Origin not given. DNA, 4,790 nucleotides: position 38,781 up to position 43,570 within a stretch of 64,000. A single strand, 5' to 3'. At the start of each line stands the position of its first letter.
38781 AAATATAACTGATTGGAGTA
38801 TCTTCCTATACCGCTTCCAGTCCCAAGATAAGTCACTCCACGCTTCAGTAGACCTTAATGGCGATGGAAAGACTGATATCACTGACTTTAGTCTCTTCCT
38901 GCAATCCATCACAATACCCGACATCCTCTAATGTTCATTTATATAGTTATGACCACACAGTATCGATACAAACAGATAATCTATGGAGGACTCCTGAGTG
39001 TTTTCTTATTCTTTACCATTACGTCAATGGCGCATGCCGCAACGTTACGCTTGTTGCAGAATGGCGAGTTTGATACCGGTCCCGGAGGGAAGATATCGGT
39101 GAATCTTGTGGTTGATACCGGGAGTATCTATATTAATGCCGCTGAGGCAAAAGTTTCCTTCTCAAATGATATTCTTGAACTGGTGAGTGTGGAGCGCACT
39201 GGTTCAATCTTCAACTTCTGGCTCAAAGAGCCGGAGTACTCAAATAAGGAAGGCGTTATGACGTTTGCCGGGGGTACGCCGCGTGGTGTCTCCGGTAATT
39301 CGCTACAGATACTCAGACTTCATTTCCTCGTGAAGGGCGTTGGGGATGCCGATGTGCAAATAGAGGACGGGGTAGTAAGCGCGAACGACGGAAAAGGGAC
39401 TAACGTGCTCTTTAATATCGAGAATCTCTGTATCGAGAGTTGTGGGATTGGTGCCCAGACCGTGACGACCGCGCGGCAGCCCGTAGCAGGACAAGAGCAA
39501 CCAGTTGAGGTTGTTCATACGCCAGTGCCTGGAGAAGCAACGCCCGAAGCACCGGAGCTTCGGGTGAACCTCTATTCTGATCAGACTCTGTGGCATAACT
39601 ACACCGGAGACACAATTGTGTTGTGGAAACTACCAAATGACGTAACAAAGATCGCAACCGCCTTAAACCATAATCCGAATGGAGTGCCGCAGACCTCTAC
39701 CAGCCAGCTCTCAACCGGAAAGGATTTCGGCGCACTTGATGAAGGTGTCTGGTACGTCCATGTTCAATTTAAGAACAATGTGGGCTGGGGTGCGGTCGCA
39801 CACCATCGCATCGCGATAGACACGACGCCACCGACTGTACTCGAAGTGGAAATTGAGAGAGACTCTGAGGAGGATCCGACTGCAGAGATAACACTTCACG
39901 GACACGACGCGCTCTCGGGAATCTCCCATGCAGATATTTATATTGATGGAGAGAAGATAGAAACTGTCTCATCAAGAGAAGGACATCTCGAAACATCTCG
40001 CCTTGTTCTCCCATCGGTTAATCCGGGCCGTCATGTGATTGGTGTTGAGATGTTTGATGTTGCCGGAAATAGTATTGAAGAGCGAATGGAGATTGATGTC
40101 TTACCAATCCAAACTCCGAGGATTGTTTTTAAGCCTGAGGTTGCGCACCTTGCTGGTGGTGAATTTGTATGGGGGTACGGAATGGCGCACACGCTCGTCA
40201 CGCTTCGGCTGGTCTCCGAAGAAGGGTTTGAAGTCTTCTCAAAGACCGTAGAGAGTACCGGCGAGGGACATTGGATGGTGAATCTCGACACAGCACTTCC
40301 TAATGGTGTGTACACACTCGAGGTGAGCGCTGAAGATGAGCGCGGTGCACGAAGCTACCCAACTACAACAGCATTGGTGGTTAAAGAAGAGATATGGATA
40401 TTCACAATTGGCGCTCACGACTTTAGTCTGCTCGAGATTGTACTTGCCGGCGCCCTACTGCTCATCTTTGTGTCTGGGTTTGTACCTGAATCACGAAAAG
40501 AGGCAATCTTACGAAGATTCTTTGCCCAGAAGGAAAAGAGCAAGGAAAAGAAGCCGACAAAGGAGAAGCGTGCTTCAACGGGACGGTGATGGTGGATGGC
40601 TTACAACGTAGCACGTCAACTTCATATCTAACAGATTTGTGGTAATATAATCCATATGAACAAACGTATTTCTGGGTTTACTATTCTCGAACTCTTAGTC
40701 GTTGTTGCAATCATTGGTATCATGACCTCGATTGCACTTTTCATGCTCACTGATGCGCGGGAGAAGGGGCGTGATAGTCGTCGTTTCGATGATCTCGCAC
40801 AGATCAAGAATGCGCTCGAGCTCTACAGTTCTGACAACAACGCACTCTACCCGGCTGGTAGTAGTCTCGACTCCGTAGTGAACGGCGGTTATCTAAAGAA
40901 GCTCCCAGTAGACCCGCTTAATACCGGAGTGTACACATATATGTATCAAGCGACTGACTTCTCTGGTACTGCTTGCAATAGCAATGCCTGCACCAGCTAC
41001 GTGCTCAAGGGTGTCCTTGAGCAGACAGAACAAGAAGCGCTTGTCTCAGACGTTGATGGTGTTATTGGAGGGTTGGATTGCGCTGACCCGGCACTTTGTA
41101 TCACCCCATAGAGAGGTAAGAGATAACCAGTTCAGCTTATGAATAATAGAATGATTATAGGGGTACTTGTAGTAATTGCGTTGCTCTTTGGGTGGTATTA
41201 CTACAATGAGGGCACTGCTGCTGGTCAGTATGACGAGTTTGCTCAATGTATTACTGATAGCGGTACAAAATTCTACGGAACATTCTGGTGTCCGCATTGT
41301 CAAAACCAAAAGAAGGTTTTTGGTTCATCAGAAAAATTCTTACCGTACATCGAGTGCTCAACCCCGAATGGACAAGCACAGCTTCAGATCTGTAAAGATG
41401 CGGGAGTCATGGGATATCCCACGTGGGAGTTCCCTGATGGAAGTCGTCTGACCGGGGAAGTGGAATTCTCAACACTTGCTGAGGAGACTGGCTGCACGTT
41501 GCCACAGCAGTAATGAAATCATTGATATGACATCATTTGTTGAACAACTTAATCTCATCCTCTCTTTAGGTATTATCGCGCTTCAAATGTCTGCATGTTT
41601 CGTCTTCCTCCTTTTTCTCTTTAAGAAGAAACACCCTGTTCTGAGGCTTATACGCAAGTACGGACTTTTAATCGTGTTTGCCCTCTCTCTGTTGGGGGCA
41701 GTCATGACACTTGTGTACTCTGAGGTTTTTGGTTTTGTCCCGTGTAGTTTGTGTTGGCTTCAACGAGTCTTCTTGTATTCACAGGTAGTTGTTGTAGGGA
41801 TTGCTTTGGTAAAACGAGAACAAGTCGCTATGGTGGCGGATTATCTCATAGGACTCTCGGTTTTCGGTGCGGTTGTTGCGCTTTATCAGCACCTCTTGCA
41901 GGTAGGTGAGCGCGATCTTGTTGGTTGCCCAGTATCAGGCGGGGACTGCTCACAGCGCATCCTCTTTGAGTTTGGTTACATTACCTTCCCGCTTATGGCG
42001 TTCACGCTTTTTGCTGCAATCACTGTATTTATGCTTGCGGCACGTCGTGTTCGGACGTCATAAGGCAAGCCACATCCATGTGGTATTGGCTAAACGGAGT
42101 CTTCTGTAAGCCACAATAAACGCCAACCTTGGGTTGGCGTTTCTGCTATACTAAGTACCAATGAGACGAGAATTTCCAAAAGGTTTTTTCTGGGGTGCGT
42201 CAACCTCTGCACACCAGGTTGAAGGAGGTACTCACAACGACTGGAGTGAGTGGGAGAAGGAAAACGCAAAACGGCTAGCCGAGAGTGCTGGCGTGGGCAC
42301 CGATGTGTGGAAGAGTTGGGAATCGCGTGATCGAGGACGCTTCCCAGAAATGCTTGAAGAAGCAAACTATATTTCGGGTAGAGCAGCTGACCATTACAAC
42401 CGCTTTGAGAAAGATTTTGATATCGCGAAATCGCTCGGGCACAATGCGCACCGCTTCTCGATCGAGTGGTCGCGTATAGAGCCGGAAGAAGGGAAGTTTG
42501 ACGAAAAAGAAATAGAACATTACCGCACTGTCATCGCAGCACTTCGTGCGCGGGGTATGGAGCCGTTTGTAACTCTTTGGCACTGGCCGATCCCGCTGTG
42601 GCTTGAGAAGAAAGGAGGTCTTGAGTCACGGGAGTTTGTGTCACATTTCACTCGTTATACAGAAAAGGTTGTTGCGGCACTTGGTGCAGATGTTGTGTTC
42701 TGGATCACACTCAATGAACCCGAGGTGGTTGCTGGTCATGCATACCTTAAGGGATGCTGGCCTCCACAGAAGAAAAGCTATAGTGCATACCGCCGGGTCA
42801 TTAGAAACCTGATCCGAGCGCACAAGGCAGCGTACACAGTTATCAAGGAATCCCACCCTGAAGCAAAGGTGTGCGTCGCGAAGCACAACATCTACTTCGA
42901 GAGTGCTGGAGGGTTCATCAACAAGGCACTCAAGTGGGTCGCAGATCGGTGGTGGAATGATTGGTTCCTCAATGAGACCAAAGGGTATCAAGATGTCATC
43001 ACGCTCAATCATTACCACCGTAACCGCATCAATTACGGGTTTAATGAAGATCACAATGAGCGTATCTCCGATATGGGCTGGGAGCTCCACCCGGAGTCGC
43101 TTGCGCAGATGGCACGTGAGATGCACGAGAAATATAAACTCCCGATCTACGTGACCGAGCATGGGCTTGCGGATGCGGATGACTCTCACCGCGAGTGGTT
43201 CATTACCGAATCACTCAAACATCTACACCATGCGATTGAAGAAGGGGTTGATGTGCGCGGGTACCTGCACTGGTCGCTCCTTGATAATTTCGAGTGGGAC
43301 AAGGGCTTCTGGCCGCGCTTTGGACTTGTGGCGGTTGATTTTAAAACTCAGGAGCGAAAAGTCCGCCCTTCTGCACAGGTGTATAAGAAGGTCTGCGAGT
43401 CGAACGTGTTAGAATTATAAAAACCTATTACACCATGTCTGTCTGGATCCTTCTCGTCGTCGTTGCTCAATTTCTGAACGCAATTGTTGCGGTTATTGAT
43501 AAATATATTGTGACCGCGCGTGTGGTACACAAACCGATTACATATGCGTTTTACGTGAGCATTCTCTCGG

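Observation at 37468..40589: Adjacent dockerin-bearing and cohesin-like surface proteins (candidate cellulosome-like scaffold pair)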

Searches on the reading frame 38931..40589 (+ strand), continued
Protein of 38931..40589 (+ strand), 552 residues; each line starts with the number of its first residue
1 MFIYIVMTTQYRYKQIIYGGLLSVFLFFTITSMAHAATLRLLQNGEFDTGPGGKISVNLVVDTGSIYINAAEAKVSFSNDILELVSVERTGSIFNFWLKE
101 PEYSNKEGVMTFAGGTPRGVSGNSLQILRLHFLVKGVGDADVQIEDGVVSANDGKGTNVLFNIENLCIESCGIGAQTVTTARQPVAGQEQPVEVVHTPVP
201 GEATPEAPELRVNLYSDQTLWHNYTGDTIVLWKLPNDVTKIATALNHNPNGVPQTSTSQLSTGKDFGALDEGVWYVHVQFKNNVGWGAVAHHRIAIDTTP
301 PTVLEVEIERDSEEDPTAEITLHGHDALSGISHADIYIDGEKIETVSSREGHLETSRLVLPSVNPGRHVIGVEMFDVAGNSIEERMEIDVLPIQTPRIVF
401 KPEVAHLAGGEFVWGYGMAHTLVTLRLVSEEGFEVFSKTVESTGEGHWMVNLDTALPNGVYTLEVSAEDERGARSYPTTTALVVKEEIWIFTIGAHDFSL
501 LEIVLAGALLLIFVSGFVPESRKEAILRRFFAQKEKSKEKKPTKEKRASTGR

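Call 18: predict_structure(alignment_id=A1)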
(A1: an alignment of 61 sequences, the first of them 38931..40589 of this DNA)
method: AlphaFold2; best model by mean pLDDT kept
length: 552 residues; sequences in the alignment: 61
mean_pLDDT: 87.7   pTM: 0.77
mean pLDDT of the five models: 87.7, 87.3, 86.2, 86.0, 85.8
residues with pLDDT >= 90: 379; 70-90: 102; 50-70: 46; < 50: 25
segments of 3 or more residues with pLDDT < 50: 172-184, 540-544, 548-552
pLDDT, mean of each block of 10 residues (from residue 1): 56 86 86 78 79 93 95 98 97 96 98 97 96 93 97 94 89 42 61 94 97 95 93 97 98 96 93 98 98 97 90 92 94 96 92 84 96 96 96 96 74 94 95 95 98 87 95 91 68 71 86 79 71 58 48 42
secondary structure, 60 per line:
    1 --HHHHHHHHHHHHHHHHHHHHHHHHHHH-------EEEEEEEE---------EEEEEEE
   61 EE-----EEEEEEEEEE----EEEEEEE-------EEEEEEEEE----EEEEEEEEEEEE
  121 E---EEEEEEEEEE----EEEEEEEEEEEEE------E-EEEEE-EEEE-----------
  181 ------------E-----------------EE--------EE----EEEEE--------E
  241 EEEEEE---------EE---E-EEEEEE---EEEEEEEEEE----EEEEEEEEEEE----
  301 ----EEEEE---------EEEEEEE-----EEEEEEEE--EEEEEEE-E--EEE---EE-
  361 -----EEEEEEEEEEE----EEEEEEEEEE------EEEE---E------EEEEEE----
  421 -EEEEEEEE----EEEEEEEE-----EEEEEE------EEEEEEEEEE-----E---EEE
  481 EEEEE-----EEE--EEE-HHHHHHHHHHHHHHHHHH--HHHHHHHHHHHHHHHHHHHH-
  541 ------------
elements in order: H3-29 E37-44 E54-62 E68-77 E82-88 E96-104 E109-121 E125-134 E139-151 E160-164 E166-169 E227-231 E240-246 E263-268 E272-281 E286-296 E305-309 E319-325 E331-338 E341-347 E352-354 E366-376 E381-390 E397-400 E411-416 E422-429 E434-441 E447-452 E459-468 E478-485 E491-493 E496-498 H500-517 H520-539
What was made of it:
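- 38931..40589 (+): ORF2, the cohesin anchor (552 aa from the first ATG; 546 aa from the ATG at 38949). AF2 full-length model pLDDT 87.7 (call 18).
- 38931..39038 (+): ORF2 predicted signal peptide (aa 1-36, ...SMAHA|ATL). N-terminal helix aa 3-29 in the model (call 18).
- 39438..39605 (+): ORF2 Pro/Glu-rich flexible linker (aa ~170-225). pLDDT below 50 for aa 172-184 and no regular structure up to about aa 226 (call 18).
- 39606..40388 (+): ORF2 stalk of about four Ig-like domains (aa ~226-486). Beta-strand blocks with pLDDT above 90 (call 18).
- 40422..40484 (+): ORF2 C-terminal transmembrane helix (aa ~498-518, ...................). Helix aa 500-517 (call 18).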

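Call 20: fold_search(model_id=the predicted structure, library=pdb)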
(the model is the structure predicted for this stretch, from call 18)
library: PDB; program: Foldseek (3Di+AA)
matches with E <= 10: 1731; with E <= 0.001: 263
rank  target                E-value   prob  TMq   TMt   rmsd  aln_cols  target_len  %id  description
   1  6rqj_B                4.7e-10  1.00  0.15  0.14  26.6       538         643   11  Structure of human complement C5 complexed with tick inhibitors OmCI, RaCI1 and CirpT1 (released 2020-01-08)
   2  6xi3                  6.8e-10  1.00  0.21  0.27  32.0       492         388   12  Crystal structure of tetra-tandem repeat in extending region of large adhesion protein (released 2020-10-14)
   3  2jll                  1.1e-09  1.00  0.18  0.24  25.3       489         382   12  Crystal structure of NCAM2 IgIV-FN3II (released 2009-11-17)
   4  7ad7_B                1.1e-09  1.00  0.16  0.14  26.7       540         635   11  Crystal structure of human complement C5 in complex with the K8 bovine knob domain peptide. (released 2021-03-10)
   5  5hcc_B                2.4e-09  1.00  0.16  0.14  26.9       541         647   11  Ternary complex of human Complement C5 with Ornithodoros moubata OmCI and Dermacentor andersoni RaCI3. (released 2016-03-30)
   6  7ad6_B                4.0e-09  1.00  0.15  0.14  26.7       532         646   11  Crystal structure of human complement C5 in complex with the K92 bovine knob domain peptide. (released 2021-03-10)
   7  4pbx                  4.3e-09  1.00  0.22  0.22  28.8       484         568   12  Crystal structure of the six N-terminal domains of human receptor protein tyrosine phosphatase sigma (released 2014-11-12)
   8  3prx_A                1.4e-08  1.00  0.15  0.07  27.4       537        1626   12  Structure of Complement C5 in Complex with CVF and SSL7 (released 2011-01-19)
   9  3t1w                  1.8e-08  1.00  0.17  0.24  28.5       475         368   11  Structure of the four-domain fragment Fn7B89 of oncofetal fibronectin (released 2012-03-21)
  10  8cml_E                4.2e-08  1.00  0.15  0.13  26.4       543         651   10  Cryo-EM structure of complement C5 in complex with nanobodies UNbC5-1 and UNbC5-2 (released 2023-09-27)
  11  8d6a_A                4.8e-08  1.00  0.21  0.28  27.7       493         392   10  Cryo-EM structure of human LIF signaling complex: model containing the interaction core region (released 2023-03-29)
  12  5i99                  4.8e-08  1.00  0.21  0.27  28.9       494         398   10  Crystal structure of mouse CNTN3 Ig5-Fn2 domains (released 2016-08-31)
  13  8dh9_A                6.1e-08  1.00  0.24  0.26  27.1       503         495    8  Leptin-bound leptin receptor complex-D3-D7 (released 2023-04-19)
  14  5n47_F                7.7e-08  1.00  0.23  0.36  10.9       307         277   15  Structure of Anticalin N7E in complex with the three-domain fragment Fn7B8 of human oncofetal fibronectin (released 2018-02-14)
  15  8d82_A                7.7e-08  1.00  0.13  0.12  24.7       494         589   10  Cryo-EM structure of human IL-6 signaling complex in detergent: model containing full extracellular domains (released 2023-03-29)
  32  2yn3_A                1.9e-07  1.00  0.19  0.32  13.3       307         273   13  Structural insight into the giant calcium-binding adhesin SiiE: implications for the adhesion of Salmonella enterica t (released 2013-04-03)
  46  2yn3_C                3.1e-07  1.00  0.19  0.31  13.9       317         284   14  Structural insight into the giant calcium-binding adhesin SiiE: implications for the adhesion of Salmonella enterica t (released 2013-04-03)
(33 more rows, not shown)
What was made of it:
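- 39606..40388 (+): The full model matches multi-Ig/FN3 chains (call 20).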

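Call 36: find_related_loci(query=A1, collection=genome_contigs, flank=6000)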
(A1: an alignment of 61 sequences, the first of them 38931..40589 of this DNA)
Query A1 (552 aa) in genome_contigs; peptide patterns used: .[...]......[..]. (x = any residue, [..] = any of these).
600 stretches matched a pattern (row limit reached: there are more); 575 encode a relative of the query (tblastn E <= 1e-3); the best 80 are kept; 80 distinct loci.
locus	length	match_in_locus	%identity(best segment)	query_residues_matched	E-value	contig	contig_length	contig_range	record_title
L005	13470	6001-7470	41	10-502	3e-119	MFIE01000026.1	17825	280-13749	MAG: Candidatus Giovannonibacteria bacterium RIFCSPLOWO2_01_FULL_46_13 rifcsplowo2_01_scaffold_6241, whole genome shotgu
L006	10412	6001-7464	40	21-516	8e-115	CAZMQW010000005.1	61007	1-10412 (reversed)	MAG TPA_asm: uncultured Candidatus Saccharibacteria bacterium isolate binchicken_co34_534 genome assembly, contig: NODE_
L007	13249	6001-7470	39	36-529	4e-117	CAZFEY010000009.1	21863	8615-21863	MAG TPA_asm: uncultured Candidatus Saccharibacteria bacterium isolate SRP050083_co1_131 genome assembly, contig: NODE_91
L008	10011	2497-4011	40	2-498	4e-111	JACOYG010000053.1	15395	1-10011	MAG: Candidatus Nealsonbacteria bacterium isolate NC_groundwater_173_Ag_S-0.1um_42_8 S4_GD2017_2_S1_scaffold_2803, whole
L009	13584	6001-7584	36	14-514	3e-108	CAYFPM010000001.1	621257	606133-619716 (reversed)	MAG TPA_asm: uncultured Gammaproteobacteria bacterium isolate ERP019367_co2_132 genome assembly, contig: NODE_4_length_6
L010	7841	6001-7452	40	14-502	4e-107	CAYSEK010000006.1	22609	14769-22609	MAG TPA_asm: uncultured Candidatus Saccharibacteria bacterium isolate SRP128015_co3_135 genome assembly, contig: NODE_21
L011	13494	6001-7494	36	13-516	8e-106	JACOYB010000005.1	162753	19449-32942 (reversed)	MAG: Candidatus Magasanikbacteria bacterium isolate NC_groundwater_168_Ag_S-0.1um_42_11 S4_GD2017_2_S1_scaffold_52, whol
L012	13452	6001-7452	39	6-498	9e-109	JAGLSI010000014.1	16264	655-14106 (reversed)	MAG: Candidatus Paceibacterota bacterium isolate RS_9_47 ROV157_9.bin.47.fa_14, whole genome shotgun sequence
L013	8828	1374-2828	37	9-497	4e-104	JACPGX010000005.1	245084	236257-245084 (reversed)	MAG: Candidatus Nealsonbacteria bacterium isolate NC_groundwater_399_Ag_B-0.1um_41_48 GD18-4_B1_scaffold_781155, whole g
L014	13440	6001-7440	39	20-503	6e-104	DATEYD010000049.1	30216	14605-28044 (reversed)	MAG TPA_asm: Candidatus Paceibacterota bacterium isolate SMAG_U8436 k141_1314334, whole genome shotgun sequence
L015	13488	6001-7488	37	26-536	7e-103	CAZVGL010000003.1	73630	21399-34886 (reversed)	MAG TPA_asm: uncultured Candidatus Saccharibacteria bacterium isolate binchicken_co28_93 genome assembly, contig: NODE_2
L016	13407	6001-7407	39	12-476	3e-102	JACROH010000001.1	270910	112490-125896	MAG: Candidatus Lloydbacteria bacterium isolate NC_groundwater_1956_Pr3_S-0.2um_47_5 scaffold_62052, whole genome shotgu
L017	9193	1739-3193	38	23-517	7e-102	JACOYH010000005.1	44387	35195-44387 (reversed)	MAG: Candidatus Nealsonbacteria bacterium isolate NC_groundwater_174_Ag_S-0.1um_45_15 S4_GD2017_2_S1_scaffold_474, whole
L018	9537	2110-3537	39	18-499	1e-101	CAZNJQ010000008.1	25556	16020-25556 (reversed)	MAG TPA_asm: uncultured Candidatus Saccharibacteria bacterium isolate ERP119705_co17_656 genome assembly, contig: NODE_2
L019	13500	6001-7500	38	22-517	3e-101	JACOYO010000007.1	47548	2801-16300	MAG: Parcubacteria group bacterium isolate NC_groundwater_181_Ag_S-0.1um_44_14 S4_GD2017_2_S1_scaffold_394, whole genome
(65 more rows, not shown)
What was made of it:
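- At least 575 species-representative genomes encode the anchor (call 36).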

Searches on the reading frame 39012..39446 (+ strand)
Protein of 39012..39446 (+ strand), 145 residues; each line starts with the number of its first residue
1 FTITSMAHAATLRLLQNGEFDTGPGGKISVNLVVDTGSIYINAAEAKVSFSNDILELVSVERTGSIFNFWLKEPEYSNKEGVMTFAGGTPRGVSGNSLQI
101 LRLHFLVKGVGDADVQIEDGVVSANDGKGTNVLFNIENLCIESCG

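Call 32: predict_structure(alignment_id=A2)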
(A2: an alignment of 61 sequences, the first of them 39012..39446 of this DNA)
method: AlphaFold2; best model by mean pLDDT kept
length: 145 residues; sequences in the alignment: 61
mean_pLDDT: 93.5   pTM: 0.88
mean pLDDT of the five models: 93.5, 93.5, 93.5, 93.0, 93.0
residues with pLDDT >= 90: 127; 70-90: 9; 50-70: 6; < 50: 3
segments of 3 or more residues with pLDDT < 50: 2-4
pLDDT, mean of each block of 10 residues (from residue 1): 61 90 91 96 98 98 97 98 98 97 97 97 95 97 86
secondary structure, 60 per line:
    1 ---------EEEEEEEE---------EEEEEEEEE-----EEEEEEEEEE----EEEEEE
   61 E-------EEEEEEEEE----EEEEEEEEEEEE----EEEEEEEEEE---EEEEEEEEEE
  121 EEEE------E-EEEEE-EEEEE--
elements in order: E10-17 E27-35 E41-50 E55-61 E69-77 E82-93 E98-107 E111-124 E133-137 E139-143
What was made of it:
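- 39039..39437 (+): ORF2 cohesin module (aa 37-169), a nine-strand beta-sandwich with no helices or flaps (type I-like). Domain model pLDDT 93.5, pTM 0.88 (call 32).
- On Cohesin (Pfam PF00963): Model pLDDT 93.5 with nine main strands (call 32).
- The domain model has pLDDT 93.5 (call 32).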

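Call 34: fold_search(model_id=the predicted structure, library=pdb)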
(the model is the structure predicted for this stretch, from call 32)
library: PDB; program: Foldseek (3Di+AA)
matches with E <= 10: 1998; with E <= 0.001: 43
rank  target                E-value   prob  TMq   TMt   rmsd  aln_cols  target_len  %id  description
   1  6kgf_C                1.8e-08  1.00  0.75  0.74   2.6       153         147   14  Crystal structure of CaDoc0917(R16D)-CaCohA2 complex at pH 8.2 (released 2020-07-08)
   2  1g1k_A                3.8e-08  1.00  0.66  0.67   4.4       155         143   14  COHESIN MODULE FROM THE CELLULOSOME OF CLOSTRIDIUM CELLULOLYTICUM (released 2000-11-22)
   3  6kgc_A                5.2e-08  1.00  0.75  0.76   2.6       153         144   14  Crystal structure of CaDoc0917(R49D)-CaCohA2 complex at pH 5.4 (released 2020-07-08)
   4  2jh2_A                5.7e-08  1.00  0.67  0.72   3.5       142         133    8  X-ray crystal structure of a cohesin-like module from Clostridium perfringens (released 2007-11-06)
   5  6kge_A                9.3e-08  1.00  0.74  0.76   2.6       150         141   13  Crystal structure of CaDoc0917(R16D)-CaCohA2 complex at pH 5.5 (released 2020-07-08)
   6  6kgf_A                1.0e-07  1.00  0.74  0.75   2.7       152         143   14  Crystal structure of CaDoc0917(R16D)-CaCohA2 complex at pH 8.2 (released 2020-07-08)
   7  6kgd_A                1.1e-07  1.00  0.76  0.76   2.7       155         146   14  Crystal structure of CaDoc0917(R49D)-CaCohA2 complex at pH 8.0 (released 2020-07-08)
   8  2vo8                  1.3e-07  1.00  0.69  0.74   3.3       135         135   10  Cohesin module from Clostridium perfringens ATCC13124 family 33 glycoside hydrolase. (released 2008-09-02)
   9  4ums                  1.6e-07  1.00  0.76  0.72   2.7       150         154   20  The crystal structure of the seventh ScaB type I cohesin from Pseudobacteroides cellulosolvens (released 2015-05-06)
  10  2vn5_A                1.7e-07  1.00  0.69  0.70   3.1       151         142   16  The Clostridium cellulolyticum dockerin displays a dual binding mode for its cohesin partner (released 2008-05-20)
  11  2vn5_C                1.7e-07  1.00  0.70  0.69   4.3       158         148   15  The Clostridium cellulolyticum dockerin displays a dual binding mode for its cohesin partner (released 2008-05-20)
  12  2jh2_B                1.8e-07  1.00  0.65  0.70   3.6       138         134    9  X-ray crystal structure of a cohesin-like module from Clostridium perfringens (released 2007-11-06)
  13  2xdh                  2.1e-07  1.00  0.75  0.78   3.0       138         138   16  Non-cellulosomal cohesin from the hyperthermophilic archaeon Archaeoglobus fulgidus (released 2010-05-26)
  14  5nrm_A                2.3e-07  1.00  0.75  0.77   2.7       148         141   16  Crystal structure of the sixth cohesin from Acetivibrio cellulolyticus' scaffoldin B in complex with Cel5 dockerin S51 (released 2018-01-31)
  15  4dh2_A                2.6e-07  1.00  0.71  0.66   3.6       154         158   14  Crystal structure of Coh-OlpC(Cthe_0452)-Doc435(Cthe_0435) complex: A novel type I Cohesin-Dockerin complex from Clost (released 2012-11-28)
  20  4dh2_C                6.0e-07  1.00  0.70  0.66   3.6       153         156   14  Crystal structure of Coh-OlpC(Cthe_0452)-Doc435(Cthe_0435) complex: A novel type I Cohesin-Dockerin complex from Clost (released 2012-11-28)
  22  3ul4_A                8.7e-07  1.00  0.74  0.75   3.2       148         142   10  Crystal structure of Coh-OlpA(Cthe_3080)-Doc918(Cthe_0918) complex: A novel type I Cohesin-Dockerin complex from Clost (released 2012-11-28)
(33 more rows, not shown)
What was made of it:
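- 39039..39437 (+): The top 38 Foldseek PDB hits are all cohesins, E down to 1.8e-8, TM about 0.75 (call 34).
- On Cohesin (Pfam PF00963): Foldseek top 38 are all cohesins, TM about 0.75 (call 34).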

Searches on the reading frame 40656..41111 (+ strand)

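Call 45: search_protein_families(library=pfam, proteins=[window:40656-41111:+], max_evalue=0.001)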
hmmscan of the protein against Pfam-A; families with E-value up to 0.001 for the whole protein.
window:40656-41111:+ (151 aa): 1 family
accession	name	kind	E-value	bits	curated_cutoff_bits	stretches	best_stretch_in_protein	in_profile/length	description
PF07963.17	N_methyl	-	9.6e-07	28.6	21.2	1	3-28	2-27/27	Prokaryotic N-terminal methylation motif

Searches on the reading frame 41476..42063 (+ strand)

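Call 45: search_protein_families(library=pfam, proteins=[window:41476-42063:+], max_evalue=0.001)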
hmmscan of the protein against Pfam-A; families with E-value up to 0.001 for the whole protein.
window:41476-42063:+ (195 aa): 1 family
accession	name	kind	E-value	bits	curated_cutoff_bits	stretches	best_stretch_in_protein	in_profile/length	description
PF02600.21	DsbB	-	1.5e-10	42.1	22.1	1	64-187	5-146/148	Disulfide bond formation protein DsbB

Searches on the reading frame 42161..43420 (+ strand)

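Call 45: search_protein_families(library=pfam, proteins=[window:42161-43420:+], max_evalue=0.001)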
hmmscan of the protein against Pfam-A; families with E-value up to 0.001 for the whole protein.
window:42161-43420:+ (419 aa): 1 family
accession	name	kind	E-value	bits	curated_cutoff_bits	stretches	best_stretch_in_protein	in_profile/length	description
PF00232.24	Glyco_hydro_1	-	1.1e-81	275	22.6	2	2-248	2-227/453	Glycosyl hydrolase family 1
